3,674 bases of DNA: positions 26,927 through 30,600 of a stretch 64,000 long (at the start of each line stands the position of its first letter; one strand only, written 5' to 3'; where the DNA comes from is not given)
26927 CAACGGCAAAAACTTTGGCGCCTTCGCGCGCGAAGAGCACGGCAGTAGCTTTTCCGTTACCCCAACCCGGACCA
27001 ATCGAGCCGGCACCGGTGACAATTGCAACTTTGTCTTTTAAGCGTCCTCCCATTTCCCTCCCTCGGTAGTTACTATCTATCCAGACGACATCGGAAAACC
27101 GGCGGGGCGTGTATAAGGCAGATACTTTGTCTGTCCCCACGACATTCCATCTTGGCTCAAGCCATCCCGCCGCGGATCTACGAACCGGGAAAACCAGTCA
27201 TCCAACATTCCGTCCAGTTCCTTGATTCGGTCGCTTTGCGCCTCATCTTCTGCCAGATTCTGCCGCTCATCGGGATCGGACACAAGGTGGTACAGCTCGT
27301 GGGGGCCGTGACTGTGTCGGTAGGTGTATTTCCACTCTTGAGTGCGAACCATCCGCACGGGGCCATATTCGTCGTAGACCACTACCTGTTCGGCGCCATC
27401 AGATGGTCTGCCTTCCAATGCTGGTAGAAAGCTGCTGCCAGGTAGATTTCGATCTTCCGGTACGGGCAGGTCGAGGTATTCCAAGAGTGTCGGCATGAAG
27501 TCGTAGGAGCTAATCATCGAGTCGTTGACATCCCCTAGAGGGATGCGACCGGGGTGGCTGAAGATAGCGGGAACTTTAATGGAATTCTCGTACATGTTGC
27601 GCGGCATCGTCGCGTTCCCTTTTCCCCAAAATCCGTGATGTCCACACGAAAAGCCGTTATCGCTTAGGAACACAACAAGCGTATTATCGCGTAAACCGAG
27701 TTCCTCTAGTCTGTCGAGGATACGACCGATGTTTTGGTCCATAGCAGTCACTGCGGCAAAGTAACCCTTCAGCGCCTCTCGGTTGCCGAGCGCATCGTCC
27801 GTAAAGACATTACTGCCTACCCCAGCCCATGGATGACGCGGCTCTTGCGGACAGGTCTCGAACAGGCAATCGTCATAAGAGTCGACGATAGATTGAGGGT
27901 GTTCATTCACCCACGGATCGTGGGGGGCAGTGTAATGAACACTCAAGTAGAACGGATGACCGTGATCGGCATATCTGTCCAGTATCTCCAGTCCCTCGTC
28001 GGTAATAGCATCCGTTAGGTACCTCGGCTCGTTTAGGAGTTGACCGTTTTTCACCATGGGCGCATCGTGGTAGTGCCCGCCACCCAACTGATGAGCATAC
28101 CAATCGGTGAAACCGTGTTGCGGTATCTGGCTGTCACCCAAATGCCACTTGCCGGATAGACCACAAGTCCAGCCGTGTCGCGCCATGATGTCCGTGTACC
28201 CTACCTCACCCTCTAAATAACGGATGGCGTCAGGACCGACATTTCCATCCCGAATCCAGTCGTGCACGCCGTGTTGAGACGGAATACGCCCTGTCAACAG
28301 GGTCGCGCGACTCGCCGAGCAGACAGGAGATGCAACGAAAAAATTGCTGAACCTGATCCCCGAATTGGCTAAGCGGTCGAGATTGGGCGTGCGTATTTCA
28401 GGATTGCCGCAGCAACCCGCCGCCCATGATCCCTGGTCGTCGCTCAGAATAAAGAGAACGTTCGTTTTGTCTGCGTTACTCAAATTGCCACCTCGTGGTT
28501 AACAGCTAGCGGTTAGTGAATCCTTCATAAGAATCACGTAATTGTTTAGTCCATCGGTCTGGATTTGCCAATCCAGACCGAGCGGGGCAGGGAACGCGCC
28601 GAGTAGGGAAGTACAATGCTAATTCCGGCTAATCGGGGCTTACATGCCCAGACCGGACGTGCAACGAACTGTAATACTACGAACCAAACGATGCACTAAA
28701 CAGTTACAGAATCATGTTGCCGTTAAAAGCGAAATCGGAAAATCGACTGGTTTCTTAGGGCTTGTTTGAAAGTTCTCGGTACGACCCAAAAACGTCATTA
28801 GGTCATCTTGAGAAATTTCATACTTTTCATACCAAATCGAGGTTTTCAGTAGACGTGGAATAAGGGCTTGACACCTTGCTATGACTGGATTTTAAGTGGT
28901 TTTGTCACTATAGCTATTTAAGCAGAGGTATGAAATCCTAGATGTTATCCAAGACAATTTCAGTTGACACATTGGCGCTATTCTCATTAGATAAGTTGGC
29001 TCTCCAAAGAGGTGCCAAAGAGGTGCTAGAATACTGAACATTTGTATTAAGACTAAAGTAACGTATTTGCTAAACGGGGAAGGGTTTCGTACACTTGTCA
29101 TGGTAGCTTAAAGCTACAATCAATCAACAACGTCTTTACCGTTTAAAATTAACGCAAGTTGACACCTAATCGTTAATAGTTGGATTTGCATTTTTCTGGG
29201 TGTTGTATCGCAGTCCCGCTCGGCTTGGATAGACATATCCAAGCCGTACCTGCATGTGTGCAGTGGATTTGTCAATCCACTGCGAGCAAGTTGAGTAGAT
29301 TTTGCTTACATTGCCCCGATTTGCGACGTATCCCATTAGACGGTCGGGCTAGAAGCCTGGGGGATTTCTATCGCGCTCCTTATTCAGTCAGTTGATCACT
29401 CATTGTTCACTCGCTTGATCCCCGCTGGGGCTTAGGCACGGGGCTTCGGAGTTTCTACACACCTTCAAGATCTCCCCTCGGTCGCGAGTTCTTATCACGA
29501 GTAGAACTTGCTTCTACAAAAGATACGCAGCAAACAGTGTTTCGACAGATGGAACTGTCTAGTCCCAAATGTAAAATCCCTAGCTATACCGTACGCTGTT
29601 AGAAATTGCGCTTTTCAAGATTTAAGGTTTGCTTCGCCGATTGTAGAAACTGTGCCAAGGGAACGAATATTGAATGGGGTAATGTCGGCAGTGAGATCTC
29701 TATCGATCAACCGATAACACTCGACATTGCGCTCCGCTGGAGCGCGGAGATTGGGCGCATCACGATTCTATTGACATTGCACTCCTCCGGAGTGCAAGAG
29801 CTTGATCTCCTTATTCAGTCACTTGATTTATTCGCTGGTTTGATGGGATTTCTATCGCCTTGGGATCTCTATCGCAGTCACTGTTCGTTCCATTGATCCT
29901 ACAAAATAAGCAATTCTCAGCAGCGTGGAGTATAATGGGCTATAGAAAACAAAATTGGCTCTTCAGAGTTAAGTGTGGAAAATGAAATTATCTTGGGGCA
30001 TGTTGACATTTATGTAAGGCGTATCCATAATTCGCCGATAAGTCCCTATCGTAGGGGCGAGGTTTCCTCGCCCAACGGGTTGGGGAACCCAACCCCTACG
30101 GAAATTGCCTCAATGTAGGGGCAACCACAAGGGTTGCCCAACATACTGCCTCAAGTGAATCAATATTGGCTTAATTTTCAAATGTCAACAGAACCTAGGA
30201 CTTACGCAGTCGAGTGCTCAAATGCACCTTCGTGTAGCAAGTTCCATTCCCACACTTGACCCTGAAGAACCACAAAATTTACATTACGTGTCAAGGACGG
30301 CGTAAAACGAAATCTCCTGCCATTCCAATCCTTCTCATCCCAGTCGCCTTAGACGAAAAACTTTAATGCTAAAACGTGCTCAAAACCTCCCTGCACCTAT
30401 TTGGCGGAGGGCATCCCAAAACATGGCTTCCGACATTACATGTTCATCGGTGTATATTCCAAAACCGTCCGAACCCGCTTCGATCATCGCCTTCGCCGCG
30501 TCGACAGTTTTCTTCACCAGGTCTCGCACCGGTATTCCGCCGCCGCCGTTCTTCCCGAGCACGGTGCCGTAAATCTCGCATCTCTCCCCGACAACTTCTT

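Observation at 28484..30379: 1.9-kb ORF-free island packed with at least five dispersed repeat families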

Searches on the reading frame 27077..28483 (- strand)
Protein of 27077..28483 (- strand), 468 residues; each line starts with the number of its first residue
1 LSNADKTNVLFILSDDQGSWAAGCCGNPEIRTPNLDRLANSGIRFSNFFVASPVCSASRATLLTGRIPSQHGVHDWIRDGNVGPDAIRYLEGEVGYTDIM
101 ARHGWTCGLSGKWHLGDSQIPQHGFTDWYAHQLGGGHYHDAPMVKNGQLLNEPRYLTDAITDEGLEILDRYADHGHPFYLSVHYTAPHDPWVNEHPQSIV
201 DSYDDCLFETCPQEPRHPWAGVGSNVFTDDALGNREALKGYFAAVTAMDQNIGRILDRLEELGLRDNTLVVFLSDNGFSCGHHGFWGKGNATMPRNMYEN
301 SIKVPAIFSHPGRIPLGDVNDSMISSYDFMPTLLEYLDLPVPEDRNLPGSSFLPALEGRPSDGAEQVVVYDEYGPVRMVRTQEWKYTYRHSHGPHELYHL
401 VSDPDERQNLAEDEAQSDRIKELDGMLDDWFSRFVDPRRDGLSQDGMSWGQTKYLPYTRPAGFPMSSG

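Call 12: search_protein_families(library=pfam, proteins=[window:27077-28483:-])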
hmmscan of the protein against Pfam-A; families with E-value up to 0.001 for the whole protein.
window:27077-28483:- (468 aa): 3 families
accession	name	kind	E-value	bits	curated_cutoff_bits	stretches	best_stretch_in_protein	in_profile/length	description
PF00884.28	Sulfatase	-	1.8e-50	172.4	25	1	8-338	2-300/301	Sulfatase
PF16347.10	SGSH_C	-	1.2e-16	61.7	29.3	1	283-427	3-148/154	N-sulphoglucosamine sulphohydrolase, C-terminal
PF01663.27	Phosphodiest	-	1.9e-10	41.3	23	1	241-279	184-222/342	Type I phosphodiesterase / nucleotide pyrophosphatase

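Call 59: find_homologous_proteins(query=window:27077-28483:-, max_evalue=1e-100)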
Query window:27077-28483:- (468 aa): 4847 proteins with E <= 1e-100 among 8000 candidates; the best 120 are listed.
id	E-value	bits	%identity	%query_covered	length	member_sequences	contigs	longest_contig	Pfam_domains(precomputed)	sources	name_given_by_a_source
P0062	0.0e+0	1038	91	100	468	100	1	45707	PF01663.28,PF16347.11,PF00884.29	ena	-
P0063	0.0e+0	1010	90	100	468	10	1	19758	PF01663.28,PF16347.11,PF00884.29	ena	-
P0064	3.9e-280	948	85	100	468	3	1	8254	PF01663.28,PF16347.11,PF00884.29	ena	-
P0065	1.1e-262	891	81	96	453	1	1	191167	PF01663.28,PF16347.11,PF00884.29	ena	-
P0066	9.4e-255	864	78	96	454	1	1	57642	PF01663.28,PF16347.11,PF00884.29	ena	-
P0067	1.4e-253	861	78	96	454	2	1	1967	PF01663.28,PF16347.11,PF00884.29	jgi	-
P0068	1.0e-251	854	80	95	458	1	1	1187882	PF01663.28,PF16347.11,PF00884.29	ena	-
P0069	2.6e-251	853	77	96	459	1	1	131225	PF01663.28,PF16347.11,PF00884.29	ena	-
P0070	1.4e-249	847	77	96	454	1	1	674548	PF01663.28,PF16347.11,PF00884.29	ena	-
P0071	3.8e-244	829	76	96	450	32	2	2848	PF01663.28,PF16347.11,PF00884.29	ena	-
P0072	3.4e-243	826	75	96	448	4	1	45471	PF01663.28,PF16347.11,PF00884.29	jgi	-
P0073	4.2e-243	826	74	96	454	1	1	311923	PF01663.28,PF16347.11,PF00884.29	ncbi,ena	-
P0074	8.1e-243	825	74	96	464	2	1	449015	PF01663.28,PF16347.11,PF00884.29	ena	-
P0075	8.4e-243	825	75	97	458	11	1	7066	PF01663.28,PF16347.11,PF00884.29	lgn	-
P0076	1.1e-242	825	75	97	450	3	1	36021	PF01663.28,PF16347.11,PF00884.29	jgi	-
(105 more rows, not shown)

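Call 60: find_encoding_contigs(protein=P0062, flank=8000, max_places=4)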
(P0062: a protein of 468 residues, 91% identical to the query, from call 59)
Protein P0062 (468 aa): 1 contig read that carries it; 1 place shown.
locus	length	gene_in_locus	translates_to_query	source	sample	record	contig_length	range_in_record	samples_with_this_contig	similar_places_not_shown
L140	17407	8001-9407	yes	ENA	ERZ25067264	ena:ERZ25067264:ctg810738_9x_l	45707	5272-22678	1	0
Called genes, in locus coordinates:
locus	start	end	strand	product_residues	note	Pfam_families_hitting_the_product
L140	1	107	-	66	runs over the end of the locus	-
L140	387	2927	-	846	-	PF12804:NTP_transf_3 (weak), PF01937:ARMT1-like_dom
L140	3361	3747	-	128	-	-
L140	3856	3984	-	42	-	-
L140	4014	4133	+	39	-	-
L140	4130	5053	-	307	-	PF12760:Zn_ribbon_IS1595, PF12762:DDE_Tnp_IS1595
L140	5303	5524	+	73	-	-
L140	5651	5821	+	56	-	-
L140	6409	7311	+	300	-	PF22814:WelO5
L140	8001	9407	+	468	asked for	PF00884:Sulfatase, PF01663:Phosphodiest (faint), PF16347:SGSH_C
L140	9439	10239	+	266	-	PF00106:adh_short, PF13561:adh_short_C2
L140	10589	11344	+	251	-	PF01370:Epimerase, PF04321:RmlD_sub_bind, PF16363:GDP_Man_Dehyd, PF13460:NAD_binding_10 (weak), PF01073:3Beta_HSD, PF02719:Polysacc_synt_2 (faint), PF07993:NAD_binding_4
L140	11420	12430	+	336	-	PF02615:Ldh_2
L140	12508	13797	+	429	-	PF01011:PQQ (faint), PF13360:PQQ_2, PF13570:Beta-prop_ACSF4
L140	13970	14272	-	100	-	PF00076:RRM_1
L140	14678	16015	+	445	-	PF13419:HAD_2 (weak), PF00702:Hydrolase, PF08282:Hydrolase_3, PF00793:DAHP_synth_1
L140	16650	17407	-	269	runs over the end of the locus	PF05721:PhyH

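Call 61: find_encoding_contigs(protein=P0063, flank=8000, max_places=4)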
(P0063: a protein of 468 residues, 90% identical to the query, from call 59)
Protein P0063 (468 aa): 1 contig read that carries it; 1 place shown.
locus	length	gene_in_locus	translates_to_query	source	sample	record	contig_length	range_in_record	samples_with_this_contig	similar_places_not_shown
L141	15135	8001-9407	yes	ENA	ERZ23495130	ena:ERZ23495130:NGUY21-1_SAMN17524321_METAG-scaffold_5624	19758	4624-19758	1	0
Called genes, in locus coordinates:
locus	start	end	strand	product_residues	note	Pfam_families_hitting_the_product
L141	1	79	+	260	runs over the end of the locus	PF03819:MazG, PF01503:PRA-PH (weak), PF03819:MazG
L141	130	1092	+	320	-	PF01555:N6_N4_Mtase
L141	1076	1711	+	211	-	PF01569:PAP2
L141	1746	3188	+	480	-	PF03972:MmgE_PrpD_N, PF19305:MmgE_PrpD_C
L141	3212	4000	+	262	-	PF00248:Aldo_ket_red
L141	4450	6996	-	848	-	PF12804:NTP_transf_3 (weak), PF01937:ARMT1-like_dom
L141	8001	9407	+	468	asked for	PF00884:Sulfatase, PF01663:Phosphodiest (faint), PF16347:SGSH_C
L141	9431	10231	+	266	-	PF00106:adh_short, PF13561:adh_short_C2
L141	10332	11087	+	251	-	PF01370:Epimerase, PF04321:RmlD_sub_bind, PF05368:NmrA (faint), PF16363:GDP_Man_Dehyd, PF01073:3Beta_HSD, PF13460:NAD_binding_10 (weak), PF02719:Polysacc_synt_2 (weak), PF07993:NAD_binding_4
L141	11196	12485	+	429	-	PF01011:PQQ (faint), PF13360:PQQ_2, PF13570:Beta-prop_ACSF4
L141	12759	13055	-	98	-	PF00076:RRM_1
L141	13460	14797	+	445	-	PF13419:HAD_2 (weak), PF00702:Hydrolase (weak), PF08282:Hydrolase_3, PF00793:DAHP_synth_1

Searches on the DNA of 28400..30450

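Call 39: search_rna_families(source=window, start=28400, end=30450, threshold=evalue, max_evalue=1)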
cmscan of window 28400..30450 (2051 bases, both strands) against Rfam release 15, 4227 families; matches with E-value up to 1: 0.
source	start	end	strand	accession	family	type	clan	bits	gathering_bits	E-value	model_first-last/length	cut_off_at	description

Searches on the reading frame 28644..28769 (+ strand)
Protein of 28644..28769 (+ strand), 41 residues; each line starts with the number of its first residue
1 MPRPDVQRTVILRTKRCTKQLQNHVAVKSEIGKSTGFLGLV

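Call 47: search_protein_families(library=pfam, max_evalue=1, proteins=[window:28644-28769:+])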
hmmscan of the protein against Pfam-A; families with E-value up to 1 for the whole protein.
window:28644-28769:+ (41 aa): 0 families

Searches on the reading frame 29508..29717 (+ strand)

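Call 47: search_protein_families(library=pfam, max_evalue=1, proteins=[window:29508-29717:+])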
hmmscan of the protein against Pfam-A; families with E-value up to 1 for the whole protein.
window:29508-29717:+ (69 aa): 1 family
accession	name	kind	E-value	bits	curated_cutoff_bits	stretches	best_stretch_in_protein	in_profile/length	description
PF13921.12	Myb_DNA-bind_6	-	0.03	14.9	22.9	1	8-24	32-49/60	Myb-like DNA-binding domain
